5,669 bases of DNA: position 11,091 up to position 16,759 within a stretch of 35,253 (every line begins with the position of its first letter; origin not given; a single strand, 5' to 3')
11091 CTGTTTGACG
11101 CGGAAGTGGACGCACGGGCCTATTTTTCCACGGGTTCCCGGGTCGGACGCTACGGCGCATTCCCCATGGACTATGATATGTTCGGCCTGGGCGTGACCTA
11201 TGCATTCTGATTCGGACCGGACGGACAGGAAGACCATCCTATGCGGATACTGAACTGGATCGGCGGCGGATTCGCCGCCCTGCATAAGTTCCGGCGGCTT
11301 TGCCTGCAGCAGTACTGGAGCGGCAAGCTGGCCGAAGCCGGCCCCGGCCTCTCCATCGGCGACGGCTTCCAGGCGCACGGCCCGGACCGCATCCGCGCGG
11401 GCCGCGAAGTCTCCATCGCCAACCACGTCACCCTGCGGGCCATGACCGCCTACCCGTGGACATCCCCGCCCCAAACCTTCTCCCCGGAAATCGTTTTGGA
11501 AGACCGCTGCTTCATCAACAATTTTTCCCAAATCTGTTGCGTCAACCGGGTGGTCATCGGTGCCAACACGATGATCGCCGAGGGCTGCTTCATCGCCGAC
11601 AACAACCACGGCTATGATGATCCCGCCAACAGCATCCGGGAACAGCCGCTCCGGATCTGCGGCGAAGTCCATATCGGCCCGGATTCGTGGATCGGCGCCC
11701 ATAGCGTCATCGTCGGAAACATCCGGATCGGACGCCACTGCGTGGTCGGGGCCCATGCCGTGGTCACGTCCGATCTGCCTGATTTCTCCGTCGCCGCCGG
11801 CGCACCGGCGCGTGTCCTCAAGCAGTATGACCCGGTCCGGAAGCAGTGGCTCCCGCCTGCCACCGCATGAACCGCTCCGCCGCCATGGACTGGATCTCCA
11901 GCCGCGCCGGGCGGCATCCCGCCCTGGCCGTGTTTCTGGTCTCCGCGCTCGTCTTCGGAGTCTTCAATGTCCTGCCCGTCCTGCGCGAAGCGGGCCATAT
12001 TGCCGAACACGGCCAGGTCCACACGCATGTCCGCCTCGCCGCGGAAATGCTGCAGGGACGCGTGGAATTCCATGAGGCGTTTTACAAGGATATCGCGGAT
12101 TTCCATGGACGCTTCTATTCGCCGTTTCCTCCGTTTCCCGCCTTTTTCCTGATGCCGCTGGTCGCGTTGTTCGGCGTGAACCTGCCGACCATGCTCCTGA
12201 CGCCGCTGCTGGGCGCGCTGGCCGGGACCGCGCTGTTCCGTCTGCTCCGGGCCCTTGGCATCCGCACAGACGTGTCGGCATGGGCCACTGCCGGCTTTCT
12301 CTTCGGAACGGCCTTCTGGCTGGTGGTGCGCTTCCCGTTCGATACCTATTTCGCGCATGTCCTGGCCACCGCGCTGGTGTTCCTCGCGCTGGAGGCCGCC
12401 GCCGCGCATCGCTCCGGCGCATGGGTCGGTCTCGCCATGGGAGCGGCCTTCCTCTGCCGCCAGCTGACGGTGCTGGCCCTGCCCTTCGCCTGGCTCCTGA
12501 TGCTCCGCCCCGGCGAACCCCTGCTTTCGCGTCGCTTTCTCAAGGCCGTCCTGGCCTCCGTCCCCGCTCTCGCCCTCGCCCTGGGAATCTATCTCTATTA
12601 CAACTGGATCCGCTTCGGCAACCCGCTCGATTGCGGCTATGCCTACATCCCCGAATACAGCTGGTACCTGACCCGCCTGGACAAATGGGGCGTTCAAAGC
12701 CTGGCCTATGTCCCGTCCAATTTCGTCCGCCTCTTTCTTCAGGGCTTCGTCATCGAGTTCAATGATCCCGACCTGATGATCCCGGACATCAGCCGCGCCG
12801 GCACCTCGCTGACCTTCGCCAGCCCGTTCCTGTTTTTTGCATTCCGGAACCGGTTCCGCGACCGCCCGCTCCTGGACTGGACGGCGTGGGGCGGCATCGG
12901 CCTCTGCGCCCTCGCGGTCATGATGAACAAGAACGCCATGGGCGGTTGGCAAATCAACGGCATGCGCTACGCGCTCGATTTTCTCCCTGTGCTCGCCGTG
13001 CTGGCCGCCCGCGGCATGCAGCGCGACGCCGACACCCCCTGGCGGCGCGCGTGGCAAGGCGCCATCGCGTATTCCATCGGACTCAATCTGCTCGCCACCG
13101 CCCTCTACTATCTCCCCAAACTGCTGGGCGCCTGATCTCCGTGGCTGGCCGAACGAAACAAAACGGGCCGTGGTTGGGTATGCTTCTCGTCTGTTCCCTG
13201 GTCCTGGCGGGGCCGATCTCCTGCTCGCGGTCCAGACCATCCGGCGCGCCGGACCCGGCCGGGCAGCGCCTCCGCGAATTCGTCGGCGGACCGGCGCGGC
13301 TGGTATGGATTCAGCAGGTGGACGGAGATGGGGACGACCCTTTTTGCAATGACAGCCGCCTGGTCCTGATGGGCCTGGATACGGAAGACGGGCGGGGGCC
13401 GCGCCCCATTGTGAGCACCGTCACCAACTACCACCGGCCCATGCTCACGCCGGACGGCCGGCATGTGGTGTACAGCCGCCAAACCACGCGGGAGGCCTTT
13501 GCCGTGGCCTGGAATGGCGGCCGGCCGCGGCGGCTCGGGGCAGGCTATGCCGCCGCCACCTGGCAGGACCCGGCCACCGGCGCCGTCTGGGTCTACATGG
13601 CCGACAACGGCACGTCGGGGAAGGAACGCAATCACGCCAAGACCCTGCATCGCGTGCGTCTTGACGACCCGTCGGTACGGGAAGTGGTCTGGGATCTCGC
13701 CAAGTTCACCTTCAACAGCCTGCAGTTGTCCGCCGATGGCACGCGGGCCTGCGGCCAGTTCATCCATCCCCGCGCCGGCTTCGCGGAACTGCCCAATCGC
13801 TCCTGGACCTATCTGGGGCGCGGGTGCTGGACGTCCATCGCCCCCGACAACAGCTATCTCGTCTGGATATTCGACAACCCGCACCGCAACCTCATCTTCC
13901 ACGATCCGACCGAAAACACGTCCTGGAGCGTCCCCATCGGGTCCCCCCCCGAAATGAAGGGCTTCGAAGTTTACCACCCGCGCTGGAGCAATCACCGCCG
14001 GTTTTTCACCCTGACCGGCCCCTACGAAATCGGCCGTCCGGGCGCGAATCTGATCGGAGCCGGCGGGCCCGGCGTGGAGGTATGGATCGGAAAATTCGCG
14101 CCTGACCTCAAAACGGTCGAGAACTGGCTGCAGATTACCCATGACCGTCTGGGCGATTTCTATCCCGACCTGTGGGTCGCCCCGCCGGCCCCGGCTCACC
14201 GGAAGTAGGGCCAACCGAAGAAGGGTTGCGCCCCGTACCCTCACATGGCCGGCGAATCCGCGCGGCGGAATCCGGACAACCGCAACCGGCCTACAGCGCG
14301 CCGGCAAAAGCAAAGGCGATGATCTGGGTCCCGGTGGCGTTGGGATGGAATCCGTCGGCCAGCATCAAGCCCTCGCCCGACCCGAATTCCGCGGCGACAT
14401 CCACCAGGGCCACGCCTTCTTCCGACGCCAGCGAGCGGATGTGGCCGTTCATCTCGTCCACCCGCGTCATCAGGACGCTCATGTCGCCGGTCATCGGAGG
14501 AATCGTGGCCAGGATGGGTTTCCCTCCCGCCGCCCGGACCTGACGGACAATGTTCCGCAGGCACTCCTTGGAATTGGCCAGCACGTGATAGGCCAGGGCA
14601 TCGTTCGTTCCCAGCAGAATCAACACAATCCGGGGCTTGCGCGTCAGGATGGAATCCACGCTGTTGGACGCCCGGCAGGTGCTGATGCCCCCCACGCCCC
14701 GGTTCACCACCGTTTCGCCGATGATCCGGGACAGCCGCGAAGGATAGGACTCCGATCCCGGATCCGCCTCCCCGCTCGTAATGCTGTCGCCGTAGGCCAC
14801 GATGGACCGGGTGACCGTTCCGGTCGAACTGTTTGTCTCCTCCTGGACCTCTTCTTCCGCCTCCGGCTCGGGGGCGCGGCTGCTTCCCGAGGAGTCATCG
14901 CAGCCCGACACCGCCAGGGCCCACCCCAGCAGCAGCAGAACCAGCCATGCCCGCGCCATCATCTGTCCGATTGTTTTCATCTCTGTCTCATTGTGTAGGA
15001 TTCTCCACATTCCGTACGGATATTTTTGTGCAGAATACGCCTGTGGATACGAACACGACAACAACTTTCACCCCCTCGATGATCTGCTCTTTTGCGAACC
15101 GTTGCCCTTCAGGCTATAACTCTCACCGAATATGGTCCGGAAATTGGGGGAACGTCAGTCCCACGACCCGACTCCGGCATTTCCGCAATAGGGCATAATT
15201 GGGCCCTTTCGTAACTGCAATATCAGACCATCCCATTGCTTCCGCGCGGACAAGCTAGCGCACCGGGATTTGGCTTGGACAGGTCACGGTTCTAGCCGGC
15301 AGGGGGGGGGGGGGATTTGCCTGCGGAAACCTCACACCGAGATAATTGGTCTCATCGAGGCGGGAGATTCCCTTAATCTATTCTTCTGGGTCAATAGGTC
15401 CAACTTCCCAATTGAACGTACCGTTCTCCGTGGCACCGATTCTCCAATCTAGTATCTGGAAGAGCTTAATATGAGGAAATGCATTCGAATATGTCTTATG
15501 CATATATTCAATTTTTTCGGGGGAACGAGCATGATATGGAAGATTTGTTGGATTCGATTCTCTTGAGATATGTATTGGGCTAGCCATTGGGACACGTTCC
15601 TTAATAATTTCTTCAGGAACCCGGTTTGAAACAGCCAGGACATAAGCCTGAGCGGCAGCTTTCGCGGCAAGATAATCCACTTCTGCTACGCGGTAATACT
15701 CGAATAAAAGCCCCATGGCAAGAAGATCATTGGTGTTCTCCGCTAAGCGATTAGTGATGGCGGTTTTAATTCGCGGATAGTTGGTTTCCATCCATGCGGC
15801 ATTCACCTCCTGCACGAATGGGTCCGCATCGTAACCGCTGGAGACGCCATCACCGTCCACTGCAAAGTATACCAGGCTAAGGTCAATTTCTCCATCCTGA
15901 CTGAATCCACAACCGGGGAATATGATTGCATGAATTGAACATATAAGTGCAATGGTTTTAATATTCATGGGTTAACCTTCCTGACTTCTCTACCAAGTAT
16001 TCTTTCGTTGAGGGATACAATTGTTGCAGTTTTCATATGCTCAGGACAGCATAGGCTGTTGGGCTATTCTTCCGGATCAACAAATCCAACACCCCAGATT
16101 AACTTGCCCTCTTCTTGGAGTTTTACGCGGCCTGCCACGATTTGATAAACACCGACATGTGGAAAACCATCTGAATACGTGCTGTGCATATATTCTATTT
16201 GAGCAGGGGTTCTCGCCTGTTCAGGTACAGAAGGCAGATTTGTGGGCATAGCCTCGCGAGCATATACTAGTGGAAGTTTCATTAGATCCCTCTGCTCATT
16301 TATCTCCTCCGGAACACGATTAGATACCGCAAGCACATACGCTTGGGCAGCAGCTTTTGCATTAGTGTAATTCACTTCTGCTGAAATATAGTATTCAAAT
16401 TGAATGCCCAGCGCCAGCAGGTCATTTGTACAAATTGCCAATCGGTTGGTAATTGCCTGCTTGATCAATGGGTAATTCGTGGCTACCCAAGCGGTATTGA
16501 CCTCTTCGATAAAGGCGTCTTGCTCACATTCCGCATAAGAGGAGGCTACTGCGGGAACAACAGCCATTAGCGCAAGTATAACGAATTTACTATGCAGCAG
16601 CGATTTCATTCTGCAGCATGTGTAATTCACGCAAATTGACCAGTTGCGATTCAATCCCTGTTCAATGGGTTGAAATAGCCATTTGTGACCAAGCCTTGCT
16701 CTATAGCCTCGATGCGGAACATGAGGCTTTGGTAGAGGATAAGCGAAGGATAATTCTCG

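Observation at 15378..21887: Giant LamG/TSP3 exoprotein plus four tandem secreted paralogs: candidate undescribed effector/cognate-protein module inserted in a glycan locus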

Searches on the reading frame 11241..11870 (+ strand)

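Call 10: search_protein_families(library=pfam, proteins=[window:11241-11870:+], max_evalue=0.001)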
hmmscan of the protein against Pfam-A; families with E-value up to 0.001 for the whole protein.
window:11241-11870:+ (209 aa): 3 families
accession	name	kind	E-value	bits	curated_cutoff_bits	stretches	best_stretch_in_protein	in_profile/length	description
PF00132.30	Hexapep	-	6.7e-14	51.3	27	1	143-176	2-35/36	Bacterial transferase hexapeptide (six repeats)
PF25084.1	LbH_EIF2B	-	0.00048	20.5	54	0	137-176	16-54/105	EIF2B subunit epsilon LbH domain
PF14602.12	Hexapep_2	-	0.00079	19.5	27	1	143-176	2-33/34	Hexapeptide repeat of succinyl-transferase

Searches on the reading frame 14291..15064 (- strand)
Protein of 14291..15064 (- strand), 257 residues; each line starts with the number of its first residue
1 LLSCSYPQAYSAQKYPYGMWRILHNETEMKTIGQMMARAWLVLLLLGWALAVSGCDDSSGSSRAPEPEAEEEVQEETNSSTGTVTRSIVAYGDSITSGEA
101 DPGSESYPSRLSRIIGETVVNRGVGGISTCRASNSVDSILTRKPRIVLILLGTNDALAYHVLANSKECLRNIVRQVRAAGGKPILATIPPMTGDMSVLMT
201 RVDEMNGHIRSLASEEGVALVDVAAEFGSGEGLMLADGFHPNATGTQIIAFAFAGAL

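Call 8: search_protein_families(library=pfam, proteins=[window:14291-15064:-], max_evalue=0.001)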
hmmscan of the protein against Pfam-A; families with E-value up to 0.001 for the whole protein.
window:14291-15064:- (257 aa): 4 families
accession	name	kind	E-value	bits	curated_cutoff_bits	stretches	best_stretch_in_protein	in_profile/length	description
PF13472.12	Lipase_GDSL_2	-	8.5e-28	98.5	32.9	1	90-247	1-177/178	GDSL-like Lipase/Acylhydrolase family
PF00657.28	Lipase_GDSL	-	2.9e-13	50.9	23.6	1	88-250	1-205/208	GDSL-like Lipase/Acylhydrolase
PF17182.10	OSK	-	6.2e-06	26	27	1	125-235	53-163/202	OSK domain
PF14606.12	Lipase_GDSL_3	-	0.0003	21.6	27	1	86-206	2-118/178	GDSL-like Lipase/Acylhydrolase family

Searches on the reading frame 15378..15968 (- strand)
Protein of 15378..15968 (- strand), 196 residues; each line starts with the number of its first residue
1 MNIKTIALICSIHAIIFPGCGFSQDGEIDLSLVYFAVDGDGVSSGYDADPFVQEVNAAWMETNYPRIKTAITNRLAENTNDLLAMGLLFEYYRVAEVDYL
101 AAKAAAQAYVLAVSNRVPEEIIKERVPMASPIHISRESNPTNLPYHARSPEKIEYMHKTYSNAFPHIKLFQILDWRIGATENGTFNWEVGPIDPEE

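Call 4: search_protein_families(library=pfam, proteins=[window:15378-15968:-], max_evalue=1)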
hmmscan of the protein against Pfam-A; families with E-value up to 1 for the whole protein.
window:15378-15968:- (196 aa): 0 families

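Call 5: search_protein_families(library=ncbifam, proteins=[window:15378-15968:-], max_evalue=1)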
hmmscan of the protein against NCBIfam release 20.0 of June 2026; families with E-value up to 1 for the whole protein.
window:15378-15968:- (196 aa): 0 families

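Call 7: search_protein_families(library=padloc, proteins=[window:15378-15968:-], max_evalue=1)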
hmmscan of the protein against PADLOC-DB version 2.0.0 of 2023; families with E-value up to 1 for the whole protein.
window:15378-15968:- (196 aa): 0 families

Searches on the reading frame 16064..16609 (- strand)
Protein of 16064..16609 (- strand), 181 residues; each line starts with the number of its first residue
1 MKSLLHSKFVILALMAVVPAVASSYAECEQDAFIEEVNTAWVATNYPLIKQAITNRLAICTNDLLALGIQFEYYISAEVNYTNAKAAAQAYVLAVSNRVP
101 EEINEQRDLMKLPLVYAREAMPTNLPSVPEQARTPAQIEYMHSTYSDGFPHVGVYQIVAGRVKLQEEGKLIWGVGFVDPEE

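Call 4: search_protein_families(library=pfam, proteins=[window:16064-16609:-], max_evalue=1)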
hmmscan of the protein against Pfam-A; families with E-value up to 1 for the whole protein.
window:16064-16609:- (181 aa): 1 family
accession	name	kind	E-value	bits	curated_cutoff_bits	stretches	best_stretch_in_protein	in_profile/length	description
PF02124.21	Marek_A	-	0.16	12.8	24.1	1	45-88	10-52/90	Marek's disease glycoprotein A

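Call 5: search_protein_families(library=ncbifam, proteins=[window:16064-16609:-], max_evalue=1)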
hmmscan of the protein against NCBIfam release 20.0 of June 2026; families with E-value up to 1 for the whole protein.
window:16064-16609:- (181 aa): 0 families

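Call 7: search_protein_families(library=padloc, proteins=[window:16064-16609:-], max_evalue=1)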
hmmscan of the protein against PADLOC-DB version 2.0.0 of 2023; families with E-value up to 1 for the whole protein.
window:16064-16609:- (181 aa): 0 families
